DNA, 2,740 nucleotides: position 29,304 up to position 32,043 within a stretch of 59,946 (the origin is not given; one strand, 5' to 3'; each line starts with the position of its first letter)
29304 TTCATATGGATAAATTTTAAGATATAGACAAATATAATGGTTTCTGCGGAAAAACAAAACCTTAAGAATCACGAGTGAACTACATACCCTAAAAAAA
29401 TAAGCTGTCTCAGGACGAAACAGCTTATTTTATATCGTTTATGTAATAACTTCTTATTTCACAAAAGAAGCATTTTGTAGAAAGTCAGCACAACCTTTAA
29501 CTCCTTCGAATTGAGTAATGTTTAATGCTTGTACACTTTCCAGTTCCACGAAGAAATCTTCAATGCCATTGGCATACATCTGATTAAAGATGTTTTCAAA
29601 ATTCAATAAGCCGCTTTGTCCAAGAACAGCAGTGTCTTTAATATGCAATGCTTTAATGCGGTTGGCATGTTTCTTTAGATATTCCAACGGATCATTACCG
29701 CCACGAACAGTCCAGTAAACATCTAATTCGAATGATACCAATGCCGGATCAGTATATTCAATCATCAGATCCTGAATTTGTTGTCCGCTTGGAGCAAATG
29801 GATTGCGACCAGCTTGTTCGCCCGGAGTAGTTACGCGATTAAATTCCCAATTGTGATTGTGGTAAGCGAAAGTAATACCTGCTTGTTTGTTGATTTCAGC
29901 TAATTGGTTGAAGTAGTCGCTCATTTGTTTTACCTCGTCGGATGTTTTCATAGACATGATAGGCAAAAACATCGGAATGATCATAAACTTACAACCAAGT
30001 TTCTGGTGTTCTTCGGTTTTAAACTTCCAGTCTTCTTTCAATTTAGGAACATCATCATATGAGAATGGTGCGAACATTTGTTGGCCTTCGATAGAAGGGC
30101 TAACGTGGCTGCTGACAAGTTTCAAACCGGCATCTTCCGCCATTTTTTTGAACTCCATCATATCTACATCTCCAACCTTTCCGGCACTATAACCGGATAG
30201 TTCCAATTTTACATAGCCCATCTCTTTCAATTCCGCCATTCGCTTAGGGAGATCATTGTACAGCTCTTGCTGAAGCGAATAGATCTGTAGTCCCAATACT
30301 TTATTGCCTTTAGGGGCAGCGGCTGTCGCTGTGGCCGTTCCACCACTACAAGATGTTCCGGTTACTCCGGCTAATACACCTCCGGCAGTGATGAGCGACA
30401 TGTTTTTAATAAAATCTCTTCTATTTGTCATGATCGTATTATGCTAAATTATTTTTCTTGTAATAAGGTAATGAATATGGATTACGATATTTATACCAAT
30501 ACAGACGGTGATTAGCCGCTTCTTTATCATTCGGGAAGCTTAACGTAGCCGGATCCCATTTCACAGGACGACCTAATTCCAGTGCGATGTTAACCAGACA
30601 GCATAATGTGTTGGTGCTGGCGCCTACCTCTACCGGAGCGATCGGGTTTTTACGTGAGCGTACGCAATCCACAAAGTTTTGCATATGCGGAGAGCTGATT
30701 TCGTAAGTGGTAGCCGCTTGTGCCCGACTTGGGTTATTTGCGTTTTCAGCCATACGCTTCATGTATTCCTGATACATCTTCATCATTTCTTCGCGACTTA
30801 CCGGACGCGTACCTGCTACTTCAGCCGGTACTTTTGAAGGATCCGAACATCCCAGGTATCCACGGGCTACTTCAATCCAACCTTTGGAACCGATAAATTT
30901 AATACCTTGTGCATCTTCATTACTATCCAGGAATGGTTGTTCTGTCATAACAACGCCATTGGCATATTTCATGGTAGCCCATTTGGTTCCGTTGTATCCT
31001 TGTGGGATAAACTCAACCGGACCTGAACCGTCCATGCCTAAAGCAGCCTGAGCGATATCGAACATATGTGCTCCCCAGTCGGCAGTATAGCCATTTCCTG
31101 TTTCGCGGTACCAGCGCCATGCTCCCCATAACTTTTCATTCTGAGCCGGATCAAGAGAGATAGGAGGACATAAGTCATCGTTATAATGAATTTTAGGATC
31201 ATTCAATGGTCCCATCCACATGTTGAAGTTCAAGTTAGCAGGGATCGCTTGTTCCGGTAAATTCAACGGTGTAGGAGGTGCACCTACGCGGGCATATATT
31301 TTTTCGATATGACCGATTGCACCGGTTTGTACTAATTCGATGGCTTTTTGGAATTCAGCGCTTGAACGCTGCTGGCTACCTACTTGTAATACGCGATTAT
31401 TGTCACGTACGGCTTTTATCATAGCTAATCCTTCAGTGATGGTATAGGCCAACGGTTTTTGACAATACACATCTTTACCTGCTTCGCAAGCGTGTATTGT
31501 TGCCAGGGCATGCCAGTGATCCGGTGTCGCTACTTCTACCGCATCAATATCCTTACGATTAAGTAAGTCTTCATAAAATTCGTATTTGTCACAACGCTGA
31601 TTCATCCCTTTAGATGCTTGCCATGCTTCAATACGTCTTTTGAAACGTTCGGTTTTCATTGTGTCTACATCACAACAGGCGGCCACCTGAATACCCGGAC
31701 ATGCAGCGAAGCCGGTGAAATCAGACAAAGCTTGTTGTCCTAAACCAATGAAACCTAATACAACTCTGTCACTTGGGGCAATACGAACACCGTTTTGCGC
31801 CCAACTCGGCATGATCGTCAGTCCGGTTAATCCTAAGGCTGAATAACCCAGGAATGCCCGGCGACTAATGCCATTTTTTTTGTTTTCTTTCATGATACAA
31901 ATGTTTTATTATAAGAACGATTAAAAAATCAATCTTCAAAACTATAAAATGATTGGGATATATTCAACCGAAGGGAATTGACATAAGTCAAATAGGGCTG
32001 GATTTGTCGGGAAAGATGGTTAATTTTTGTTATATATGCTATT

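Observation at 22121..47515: Recurrent architecture: four sequence-unrelated arrays, each 4 units x ~22 bp = 88 bp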

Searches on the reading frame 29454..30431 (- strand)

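Call 11: search_protein_families(library=pfam, proteins=[window:29454-30431:-])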
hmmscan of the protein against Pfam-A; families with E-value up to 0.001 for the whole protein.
window:29454-30431:- (325 aa): 1 family
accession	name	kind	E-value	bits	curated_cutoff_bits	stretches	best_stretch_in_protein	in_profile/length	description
PF01261.30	AP_endonuc_2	-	1.5e-15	58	31.1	1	67-299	3-229/249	Xylose isomerase-like TIM barrel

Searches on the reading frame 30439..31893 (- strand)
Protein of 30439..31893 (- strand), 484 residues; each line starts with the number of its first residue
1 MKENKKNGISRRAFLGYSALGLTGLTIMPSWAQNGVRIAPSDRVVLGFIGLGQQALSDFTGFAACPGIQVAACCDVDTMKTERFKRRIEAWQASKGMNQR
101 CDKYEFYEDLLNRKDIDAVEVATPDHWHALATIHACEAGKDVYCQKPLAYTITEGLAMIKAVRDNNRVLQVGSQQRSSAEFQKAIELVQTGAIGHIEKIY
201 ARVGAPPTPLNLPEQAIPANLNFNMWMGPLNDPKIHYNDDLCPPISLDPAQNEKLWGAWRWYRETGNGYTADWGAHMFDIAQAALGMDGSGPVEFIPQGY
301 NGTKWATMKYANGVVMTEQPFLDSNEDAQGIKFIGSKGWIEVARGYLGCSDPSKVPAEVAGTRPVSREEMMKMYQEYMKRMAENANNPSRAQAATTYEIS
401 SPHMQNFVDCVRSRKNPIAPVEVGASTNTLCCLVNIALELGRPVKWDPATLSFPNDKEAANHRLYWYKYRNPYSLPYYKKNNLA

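Call 71: search_protein_families(library=pfam, proteins=[window:30439-31893:-], max_evalue=0.000001)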
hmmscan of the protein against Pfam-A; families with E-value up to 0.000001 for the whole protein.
window:30439-31893:- (484 aa): 3 families
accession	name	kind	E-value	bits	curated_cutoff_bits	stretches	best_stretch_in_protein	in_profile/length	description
PF01408.29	GFO_IDH_MocA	-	3.6e-15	57.2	24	1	47-172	4-119/120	Oxidoreductase family, NAD-binding Rossmann fold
PF19051.5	GFO_IDH_MocA_C2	-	2e-12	47.6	23.3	0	389-461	170-242/254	Oxidoreductase family, C-terminal alpha/beta domain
PF22725.1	GFO_IDH_MocA_C3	-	3.9e-08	33.8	27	0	257-341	33-124/124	GFO/IDH/MocA C-terminal domain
